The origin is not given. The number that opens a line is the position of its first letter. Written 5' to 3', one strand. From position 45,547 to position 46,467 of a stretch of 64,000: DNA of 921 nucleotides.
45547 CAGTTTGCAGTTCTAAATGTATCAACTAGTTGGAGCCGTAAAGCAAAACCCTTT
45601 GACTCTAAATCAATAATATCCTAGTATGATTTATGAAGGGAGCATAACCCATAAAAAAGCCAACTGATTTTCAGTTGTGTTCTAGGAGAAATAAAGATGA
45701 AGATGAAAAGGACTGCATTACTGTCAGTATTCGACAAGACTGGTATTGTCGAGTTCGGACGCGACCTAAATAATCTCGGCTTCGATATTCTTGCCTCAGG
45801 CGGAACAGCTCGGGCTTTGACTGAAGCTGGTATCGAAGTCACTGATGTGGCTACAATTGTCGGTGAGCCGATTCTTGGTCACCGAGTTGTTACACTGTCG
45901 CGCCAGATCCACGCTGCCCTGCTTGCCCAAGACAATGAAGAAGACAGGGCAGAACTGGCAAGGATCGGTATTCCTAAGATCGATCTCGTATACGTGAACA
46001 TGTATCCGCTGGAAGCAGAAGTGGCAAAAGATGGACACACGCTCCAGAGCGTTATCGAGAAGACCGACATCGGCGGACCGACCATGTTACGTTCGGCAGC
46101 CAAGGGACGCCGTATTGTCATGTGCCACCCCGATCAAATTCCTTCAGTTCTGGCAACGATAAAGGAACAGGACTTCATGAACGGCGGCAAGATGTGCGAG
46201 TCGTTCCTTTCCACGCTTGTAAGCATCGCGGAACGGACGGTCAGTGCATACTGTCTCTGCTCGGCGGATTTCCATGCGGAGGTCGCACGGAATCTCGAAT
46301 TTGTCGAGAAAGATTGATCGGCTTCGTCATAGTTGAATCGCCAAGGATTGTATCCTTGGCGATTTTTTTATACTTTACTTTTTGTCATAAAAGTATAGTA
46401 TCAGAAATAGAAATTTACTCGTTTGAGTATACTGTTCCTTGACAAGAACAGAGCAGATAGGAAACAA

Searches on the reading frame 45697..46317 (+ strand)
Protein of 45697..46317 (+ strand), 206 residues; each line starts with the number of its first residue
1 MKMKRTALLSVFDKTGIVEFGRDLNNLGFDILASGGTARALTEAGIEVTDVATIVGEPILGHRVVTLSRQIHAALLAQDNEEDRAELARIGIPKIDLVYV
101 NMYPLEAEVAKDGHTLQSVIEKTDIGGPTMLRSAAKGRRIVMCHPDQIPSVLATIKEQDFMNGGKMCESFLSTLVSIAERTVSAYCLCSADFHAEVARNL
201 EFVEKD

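Call 94: search_protein_families(library=pfam, proteins=[window:45697-46317:+])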
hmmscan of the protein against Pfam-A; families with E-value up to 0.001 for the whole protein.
window:45697-46317:+ (206 aa): 1 family
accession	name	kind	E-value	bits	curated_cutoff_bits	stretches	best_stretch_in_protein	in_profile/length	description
PF02142.27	MGS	-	2.5e-20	72.9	24.1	1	16-129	1-94/94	MGS-like domain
